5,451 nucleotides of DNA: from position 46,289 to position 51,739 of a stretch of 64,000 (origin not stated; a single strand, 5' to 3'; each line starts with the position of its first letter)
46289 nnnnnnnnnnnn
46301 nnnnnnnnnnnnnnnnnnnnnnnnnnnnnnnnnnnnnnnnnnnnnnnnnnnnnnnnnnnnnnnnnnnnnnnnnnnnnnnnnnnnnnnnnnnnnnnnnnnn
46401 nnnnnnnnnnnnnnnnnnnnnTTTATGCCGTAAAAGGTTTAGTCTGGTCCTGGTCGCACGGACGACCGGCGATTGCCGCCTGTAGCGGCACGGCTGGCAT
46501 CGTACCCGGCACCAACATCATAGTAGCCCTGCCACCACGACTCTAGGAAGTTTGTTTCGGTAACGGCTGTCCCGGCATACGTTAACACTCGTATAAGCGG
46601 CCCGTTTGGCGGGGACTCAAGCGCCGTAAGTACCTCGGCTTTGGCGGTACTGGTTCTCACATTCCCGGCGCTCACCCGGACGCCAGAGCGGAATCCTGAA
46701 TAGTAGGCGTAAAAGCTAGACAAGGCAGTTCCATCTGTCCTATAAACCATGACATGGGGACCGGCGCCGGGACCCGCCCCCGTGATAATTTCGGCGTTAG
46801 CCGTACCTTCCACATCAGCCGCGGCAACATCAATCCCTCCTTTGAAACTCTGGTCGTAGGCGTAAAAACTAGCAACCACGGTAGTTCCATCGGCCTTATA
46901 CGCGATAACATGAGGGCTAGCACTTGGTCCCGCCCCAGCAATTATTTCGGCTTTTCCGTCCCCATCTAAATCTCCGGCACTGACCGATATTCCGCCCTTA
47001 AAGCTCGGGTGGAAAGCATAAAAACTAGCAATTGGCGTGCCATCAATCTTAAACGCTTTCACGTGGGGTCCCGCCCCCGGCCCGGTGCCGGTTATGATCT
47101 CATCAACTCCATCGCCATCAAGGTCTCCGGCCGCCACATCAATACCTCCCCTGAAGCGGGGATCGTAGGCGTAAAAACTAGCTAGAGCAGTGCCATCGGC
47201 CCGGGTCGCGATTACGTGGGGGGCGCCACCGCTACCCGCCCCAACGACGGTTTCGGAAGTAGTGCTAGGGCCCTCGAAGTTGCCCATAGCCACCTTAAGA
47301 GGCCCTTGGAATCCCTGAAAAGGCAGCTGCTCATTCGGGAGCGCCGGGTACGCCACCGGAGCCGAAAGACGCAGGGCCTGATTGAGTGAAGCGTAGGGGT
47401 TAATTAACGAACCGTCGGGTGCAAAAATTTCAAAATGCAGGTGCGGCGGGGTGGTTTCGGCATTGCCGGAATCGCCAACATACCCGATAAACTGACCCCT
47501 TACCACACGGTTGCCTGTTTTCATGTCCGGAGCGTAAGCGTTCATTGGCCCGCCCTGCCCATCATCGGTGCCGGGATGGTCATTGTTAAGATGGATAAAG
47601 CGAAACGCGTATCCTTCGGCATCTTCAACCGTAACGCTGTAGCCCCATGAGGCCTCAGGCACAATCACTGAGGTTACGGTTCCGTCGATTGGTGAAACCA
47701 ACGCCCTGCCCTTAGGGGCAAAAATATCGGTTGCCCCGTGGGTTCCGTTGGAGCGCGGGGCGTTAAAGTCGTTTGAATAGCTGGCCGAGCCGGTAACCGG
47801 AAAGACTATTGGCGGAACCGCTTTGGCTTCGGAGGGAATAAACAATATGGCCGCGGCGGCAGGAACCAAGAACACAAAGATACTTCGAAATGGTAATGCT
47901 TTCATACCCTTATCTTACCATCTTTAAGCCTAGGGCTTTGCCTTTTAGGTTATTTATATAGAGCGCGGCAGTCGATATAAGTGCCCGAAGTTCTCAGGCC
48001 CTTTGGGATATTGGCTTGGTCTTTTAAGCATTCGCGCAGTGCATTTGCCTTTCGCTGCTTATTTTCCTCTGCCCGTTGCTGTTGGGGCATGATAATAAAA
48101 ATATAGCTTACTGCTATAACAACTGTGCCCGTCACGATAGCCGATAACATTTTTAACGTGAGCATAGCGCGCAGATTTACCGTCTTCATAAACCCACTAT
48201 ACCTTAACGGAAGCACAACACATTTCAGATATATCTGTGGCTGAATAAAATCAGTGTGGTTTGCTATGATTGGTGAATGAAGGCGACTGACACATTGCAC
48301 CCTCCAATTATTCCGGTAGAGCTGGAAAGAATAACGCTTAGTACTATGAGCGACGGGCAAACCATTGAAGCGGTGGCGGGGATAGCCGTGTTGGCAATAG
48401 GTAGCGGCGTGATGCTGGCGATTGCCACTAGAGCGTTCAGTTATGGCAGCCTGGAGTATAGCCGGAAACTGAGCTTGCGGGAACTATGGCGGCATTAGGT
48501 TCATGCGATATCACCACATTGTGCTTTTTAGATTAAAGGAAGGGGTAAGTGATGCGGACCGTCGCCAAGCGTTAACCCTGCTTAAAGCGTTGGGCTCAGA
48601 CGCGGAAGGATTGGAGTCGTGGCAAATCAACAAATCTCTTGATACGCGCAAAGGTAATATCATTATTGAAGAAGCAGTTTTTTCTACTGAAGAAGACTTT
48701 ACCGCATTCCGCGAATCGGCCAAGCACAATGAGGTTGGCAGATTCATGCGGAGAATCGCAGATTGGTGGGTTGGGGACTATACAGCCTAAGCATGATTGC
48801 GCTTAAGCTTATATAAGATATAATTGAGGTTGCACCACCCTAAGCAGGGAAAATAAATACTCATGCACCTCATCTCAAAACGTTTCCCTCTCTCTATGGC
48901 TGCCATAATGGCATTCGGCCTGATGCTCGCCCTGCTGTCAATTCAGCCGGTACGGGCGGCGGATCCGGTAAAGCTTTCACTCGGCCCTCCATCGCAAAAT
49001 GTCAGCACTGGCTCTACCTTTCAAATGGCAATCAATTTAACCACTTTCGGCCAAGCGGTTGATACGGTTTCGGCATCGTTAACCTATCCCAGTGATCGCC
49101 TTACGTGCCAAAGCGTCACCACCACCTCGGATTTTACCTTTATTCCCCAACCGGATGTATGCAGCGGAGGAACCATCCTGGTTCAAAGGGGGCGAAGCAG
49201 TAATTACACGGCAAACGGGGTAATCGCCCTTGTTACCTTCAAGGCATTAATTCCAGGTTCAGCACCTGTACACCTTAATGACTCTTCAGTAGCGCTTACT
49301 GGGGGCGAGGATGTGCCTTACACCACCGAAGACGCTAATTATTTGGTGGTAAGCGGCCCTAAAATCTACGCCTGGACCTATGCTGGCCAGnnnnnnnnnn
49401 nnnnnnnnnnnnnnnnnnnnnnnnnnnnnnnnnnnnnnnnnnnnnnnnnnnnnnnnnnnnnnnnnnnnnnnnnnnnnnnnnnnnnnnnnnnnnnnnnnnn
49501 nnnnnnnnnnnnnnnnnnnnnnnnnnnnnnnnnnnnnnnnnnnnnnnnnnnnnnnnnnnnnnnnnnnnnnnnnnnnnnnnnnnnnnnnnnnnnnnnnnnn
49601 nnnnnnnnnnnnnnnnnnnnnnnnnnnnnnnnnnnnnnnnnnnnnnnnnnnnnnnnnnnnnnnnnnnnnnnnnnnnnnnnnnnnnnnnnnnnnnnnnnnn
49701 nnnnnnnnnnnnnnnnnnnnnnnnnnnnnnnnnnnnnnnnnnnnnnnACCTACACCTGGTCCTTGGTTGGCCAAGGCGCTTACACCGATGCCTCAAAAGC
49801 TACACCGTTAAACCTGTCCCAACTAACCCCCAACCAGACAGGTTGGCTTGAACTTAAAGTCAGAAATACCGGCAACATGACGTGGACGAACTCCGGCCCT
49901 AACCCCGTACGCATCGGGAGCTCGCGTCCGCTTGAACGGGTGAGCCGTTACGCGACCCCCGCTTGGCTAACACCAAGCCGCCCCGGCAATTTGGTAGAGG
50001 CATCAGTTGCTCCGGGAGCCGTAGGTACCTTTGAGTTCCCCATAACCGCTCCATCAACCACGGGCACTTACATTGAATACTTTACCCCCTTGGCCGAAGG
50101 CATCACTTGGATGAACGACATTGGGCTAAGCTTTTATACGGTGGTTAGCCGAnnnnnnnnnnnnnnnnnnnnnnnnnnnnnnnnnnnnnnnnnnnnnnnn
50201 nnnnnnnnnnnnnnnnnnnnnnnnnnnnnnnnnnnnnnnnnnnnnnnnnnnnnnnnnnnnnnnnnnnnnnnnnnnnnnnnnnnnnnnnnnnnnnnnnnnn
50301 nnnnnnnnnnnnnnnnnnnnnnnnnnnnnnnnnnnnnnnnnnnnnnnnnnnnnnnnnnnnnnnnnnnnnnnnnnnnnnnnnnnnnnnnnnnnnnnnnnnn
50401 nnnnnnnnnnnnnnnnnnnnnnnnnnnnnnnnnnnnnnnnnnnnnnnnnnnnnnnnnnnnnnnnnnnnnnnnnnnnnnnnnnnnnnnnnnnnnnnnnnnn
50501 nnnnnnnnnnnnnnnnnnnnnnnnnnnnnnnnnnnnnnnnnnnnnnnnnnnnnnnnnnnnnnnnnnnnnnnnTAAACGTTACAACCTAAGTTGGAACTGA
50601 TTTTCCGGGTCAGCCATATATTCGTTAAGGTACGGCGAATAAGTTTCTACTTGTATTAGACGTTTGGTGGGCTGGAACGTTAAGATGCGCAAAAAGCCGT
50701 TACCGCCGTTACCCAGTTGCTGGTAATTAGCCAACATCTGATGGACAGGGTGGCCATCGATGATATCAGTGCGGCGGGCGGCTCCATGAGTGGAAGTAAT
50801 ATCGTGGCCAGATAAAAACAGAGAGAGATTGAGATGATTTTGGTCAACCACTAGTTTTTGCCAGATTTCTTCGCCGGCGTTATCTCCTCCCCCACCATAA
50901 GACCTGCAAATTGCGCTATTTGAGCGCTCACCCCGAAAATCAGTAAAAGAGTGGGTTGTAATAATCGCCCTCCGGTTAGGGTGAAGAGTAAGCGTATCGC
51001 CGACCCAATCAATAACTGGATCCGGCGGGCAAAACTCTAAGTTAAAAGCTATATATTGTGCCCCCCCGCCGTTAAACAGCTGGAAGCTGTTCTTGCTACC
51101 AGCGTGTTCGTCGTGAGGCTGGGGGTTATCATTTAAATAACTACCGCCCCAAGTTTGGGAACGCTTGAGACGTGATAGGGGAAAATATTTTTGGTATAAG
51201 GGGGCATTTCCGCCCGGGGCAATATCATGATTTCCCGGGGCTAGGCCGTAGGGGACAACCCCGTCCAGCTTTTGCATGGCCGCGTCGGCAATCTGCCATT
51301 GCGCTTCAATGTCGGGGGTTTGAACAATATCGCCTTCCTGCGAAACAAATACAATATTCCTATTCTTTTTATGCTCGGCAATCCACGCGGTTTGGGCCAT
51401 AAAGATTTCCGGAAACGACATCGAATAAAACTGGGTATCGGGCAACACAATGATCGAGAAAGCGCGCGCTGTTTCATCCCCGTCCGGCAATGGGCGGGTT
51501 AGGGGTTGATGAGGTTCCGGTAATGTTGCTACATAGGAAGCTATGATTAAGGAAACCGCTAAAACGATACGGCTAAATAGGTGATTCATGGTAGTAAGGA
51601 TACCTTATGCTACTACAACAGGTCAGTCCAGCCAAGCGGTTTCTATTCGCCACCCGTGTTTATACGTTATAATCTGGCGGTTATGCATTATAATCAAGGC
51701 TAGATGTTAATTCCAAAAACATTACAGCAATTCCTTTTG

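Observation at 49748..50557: Perfect 405-bp tandem duplication inside a surface-protein gene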

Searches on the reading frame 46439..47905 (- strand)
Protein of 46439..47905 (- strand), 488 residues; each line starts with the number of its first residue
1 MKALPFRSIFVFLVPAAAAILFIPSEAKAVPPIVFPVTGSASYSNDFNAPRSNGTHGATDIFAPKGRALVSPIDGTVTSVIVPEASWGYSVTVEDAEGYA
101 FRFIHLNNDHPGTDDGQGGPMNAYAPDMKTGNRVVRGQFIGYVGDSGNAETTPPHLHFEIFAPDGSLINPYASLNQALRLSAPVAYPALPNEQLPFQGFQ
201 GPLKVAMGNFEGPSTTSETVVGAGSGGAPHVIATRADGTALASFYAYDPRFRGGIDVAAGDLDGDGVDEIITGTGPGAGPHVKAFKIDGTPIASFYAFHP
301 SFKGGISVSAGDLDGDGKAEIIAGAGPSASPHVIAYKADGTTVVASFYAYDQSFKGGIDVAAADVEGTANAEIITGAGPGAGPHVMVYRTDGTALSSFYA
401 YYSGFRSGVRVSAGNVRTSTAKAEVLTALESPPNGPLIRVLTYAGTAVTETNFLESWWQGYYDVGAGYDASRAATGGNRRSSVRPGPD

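Call 6: search_protein_families(library=pfam, proteins=[window:46439-47905:-], max_evalue=0.01)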
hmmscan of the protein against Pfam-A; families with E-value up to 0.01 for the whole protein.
window:46439-47905:- (488 aa): 3 families
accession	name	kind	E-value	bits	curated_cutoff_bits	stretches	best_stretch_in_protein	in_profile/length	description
PF01551.29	Peptidase_M23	-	2.6e-15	56.8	28.7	1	55-170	2-96/96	Peptidase family M23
PF13517.12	FG-GAP_3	-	1.1e-08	36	26.9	3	312-374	1-60/61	FG-GAP-like repeat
PF01839.29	FG-GAP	-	8.8e-08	32.3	22.1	2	305-327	2-24/37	FG-GAP repeat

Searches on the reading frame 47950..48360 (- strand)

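Call 62: search_protein_families(library=pfam, proteins=[window:47950-48360:-], max_evalue=0.01)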
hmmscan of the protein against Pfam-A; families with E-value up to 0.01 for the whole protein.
window:47950-48360:- (136 aa): 1 family
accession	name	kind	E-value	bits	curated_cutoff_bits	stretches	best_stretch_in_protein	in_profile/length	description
PF02699.20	YajC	-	0.0041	17.4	28.2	1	79-103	7-31/78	Preprotein translocase subunit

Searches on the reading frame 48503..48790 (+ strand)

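Call 6: search_protein_families(library=pfam, proteins=[window:48503-48790:+], max_evalue=0.01)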
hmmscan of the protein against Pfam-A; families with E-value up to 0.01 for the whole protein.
window:48503-48790:+ (95 aa): 1 family
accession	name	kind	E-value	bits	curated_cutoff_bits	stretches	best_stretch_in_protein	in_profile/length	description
PF07876.18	Dabb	-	3.5e-12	47.3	25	1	4-93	2-94/96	Stress responsive A/B Barrel Domain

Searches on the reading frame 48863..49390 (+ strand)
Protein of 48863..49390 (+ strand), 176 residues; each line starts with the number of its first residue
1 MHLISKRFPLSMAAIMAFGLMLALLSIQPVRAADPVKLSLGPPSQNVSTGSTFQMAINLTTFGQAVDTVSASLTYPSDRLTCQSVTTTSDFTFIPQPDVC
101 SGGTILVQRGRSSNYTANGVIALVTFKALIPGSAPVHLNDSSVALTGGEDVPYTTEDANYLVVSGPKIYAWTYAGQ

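Call 14: find_homologous_proteins(query=window:48863-49363:+, max_evalue=0.001)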
Query seq(167 aa): 101 candidates shared short words with the query, none scored E <= 0.001.

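Call 30: find_related_loci(query=window:48863-49390:+, collection=metagenome_contigs, flank=4000)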
Query seq(176 aa) (176 aa) in metagenome_contigs; peptide patterns used: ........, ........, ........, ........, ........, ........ (x = any residue, [..] = any of these).
246 stretches matched a pattern, but none encodes a relative of the query by tblastn (E <= 1e-3).
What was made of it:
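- Tried and rejected: The head-based protein scan of metagenomes gave no relative (call 30).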

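Call 37: search_protein_representatives(protein=window:48863-49363:+)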
Query: 167 residues. Proteins with E-value up to 0.001 (for the whole library): 967; up to 1e-10: 30; up to 1e-30: 3. The best 150 are listed.
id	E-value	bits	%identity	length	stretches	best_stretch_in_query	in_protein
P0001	4.5e-101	351.3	100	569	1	1-167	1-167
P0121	5.0e-48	179.1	55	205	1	9-165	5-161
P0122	1.5e-39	151.6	51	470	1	6-166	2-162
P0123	3.3e-28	114.8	48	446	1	23-164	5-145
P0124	9.5e-23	97.1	30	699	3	36-134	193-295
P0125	8.8e-21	90.7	42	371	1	18-162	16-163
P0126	8.5e-20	87.5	40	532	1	14-166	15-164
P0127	1.3e-18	83.7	27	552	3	33-145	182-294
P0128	8.4e-18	81.0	29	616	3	9-149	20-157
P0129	5.0e-17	78.5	32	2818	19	85-125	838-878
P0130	1.4e-15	73.8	26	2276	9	33-138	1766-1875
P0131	3.3e-14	69.3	32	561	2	11-157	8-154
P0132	5.3e-14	68.7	33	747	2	36-137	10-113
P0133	2.2e-13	66.7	32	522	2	26-160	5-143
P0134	2.6e-13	66.4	35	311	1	25-165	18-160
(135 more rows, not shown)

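Call 39: find_encoding_contigs(protein=P0122, flank=3000, max_places=4)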
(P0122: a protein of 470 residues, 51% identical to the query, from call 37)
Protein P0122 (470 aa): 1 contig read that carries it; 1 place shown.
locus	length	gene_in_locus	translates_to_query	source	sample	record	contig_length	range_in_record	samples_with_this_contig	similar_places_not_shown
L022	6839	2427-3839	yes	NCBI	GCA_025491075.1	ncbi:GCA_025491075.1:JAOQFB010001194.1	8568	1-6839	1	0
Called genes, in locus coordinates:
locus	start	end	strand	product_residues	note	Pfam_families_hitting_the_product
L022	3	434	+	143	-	?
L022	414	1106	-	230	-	PF00293:NUDIX, PF19368:WHD_AraR, PF21906:WHD_NrtR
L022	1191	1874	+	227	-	PF04973:NMN_transporter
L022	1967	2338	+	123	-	PF02325:CCB3_YggT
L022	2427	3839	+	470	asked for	-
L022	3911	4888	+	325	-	PF00316:FBPase, PF18913:FBPase_C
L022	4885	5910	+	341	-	PF00274:Glycolytic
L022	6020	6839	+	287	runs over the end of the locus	PF13191:AAA_16 (faint), PF13521:AAA_28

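Call 40: find_encoding_contigs(protein=P0121, flank=3000, max_places=4)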
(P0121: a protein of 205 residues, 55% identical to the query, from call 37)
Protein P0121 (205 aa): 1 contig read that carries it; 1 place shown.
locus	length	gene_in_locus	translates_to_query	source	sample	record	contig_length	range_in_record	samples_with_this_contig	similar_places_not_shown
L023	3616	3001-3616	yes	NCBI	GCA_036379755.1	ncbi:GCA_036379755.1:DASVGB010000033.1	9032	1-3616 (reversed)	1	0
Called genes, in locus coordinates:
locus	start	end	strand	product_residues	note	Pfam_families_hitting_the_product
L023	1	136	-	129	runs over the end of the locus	PF08818:DUF1801 (weak)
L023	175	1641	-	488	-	PF01551:Peptidase_M23 (weak), PF01839:FG-GAP (faint), PF13517:FG-GAP_3 (weak)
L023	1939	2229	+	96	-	PF07876:Dabb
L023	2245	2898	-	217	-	-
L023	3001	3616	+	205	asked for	?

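Call 62: search_protein_families(library=pfam, proteins=[P0122, P0123, P0126], max_evalue=0.01)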
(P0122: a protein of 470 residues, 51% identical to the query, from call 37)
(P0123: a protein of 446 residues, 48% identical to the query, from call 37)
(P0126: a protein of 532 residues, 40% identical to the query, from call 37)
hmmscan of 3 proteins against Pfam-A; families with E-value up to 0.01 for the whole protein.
P0122 (470 aa): 2 families
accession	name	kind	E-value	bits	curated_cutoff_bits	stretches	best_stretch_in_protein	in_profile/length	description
PF16158.11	N_BRCA1_IG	-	0.00061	20.7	28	0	186-212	16-42/108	Ig-like domain from next to BRCA1 gene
PF17151.10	CHASE7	-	0.0048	17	27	0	140-217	110-186/187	Periplasmic sensor domain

P0123 (446 aa): 2 families
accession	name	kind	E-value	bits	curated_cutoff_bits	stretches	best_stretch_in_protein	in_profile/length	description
PF13620.12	CarboxypepD_reg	-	1.1e-05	26.2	32.3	1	291-355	6-80/82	Carboxypeptidase regulatory-like domain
PF00041.27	fn3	-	0.00045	20.8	25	1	196-278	2-81/84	Fibronectin type III domain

P0126 (532 aa): 3 families
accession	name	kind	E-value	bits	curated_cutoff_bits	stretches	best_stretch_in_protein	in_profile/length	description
PF00963.24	Cohesin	-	2.8e-08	34.5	24.1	1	37-161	3-139/139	Cohesin domain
PF13620.12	CarboxypepD_reg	-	1.3e-05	25.8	32.3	1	334-395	4-73/82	Carboxypeptidase regulatory-like domain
PF13715.12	CarbopepD_reg_2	-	0.0049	17.3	32.2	0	336-395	5-68/88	CarboxypepD_reg-like domain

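Call 64: find_homologous_proteins(query=P0121, max_evalue=0.00001)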
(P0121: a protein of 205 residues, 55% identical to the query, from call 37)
Query P0121 (205 aa): 1 proteins with E <= 0.00001 among 741 candidates.
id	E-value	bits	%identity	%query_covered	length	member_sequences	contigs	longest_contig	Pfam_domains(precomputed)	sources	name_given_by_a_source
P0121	3.2e-123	426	100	100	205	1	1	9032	-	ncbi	ncbi:MAG TPA: cohesin domain-containing protein, partial [Candidatus Saccharimonadia bacterium]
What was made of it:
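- Tried and rejected: Word-index protein searches with the head (call 14) and with the orthologue P0121 (call 64) found nothing new.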

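Call 65: search_protein_families(library=pfam, proteins=[window:48863-49363:+], max_evalue=5)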
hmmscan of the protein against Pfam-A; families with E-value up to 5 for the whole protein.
seq(167 aa): 1 family
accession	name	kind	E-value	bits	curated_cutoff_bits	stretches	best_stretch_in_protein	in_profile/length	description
PF00963.24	Cohesin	-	0.00026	21.6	24.1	1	44-142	7-118/139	Cohesin domain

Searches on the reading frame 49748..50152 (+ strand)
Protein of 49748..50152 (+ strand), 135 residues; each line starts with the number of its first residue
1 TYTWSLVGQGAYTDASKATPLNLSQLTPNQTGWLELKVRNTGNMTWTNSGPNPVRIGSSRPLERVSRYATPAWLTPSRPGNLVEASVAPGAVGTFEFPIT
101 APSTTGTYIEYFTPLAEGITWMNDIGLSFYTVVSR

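Call 61: search_solved_structures(query=window:49748-50152:+, max_evalue=1)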
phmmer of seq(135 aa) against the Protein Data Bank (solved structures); distinct sequences matched with E-value up to 1: 0.
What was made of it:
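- On PF16158 N_BRCA1_IG (NBR1 FW domain): There is no direct PDB sequence hit (call 61).
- Tried and rejected: A PDB sequence search with the unit gave no hit (call 61).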

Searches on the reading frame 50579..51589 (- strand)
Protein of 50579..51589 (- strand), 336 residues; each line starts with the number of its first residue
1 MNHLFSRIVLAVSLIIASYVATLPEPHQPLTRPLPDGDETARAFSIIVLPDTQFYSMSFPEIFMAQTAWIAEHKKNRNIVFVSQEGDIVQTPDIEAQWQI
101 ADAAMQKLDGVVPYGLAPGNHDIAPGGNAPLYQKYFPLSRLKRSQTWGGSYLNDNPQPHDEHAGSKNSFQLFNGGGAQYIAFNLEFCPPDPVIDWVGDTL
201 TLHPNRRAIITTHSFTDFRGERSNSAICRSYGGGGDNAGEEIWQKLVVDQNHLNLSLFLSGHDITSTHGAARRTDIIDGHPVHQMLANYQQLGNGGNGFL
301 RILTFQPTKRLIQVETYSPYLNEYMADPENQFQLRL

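Call 6: search_protein_families(library=pfam, proteins=[window:50579-51589:-], max_evalue=0.01)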
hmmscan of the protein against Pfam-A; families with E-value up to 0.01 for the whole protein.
window:50579-51589:- (336 aa): 1 family
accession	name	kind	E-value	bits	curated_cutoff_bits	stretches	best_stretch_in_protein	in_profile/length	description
PF00149.33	Metallophos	-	0.00019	22.4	21.5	1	66-263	18-188/191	Calcineurin-like phosphoesterase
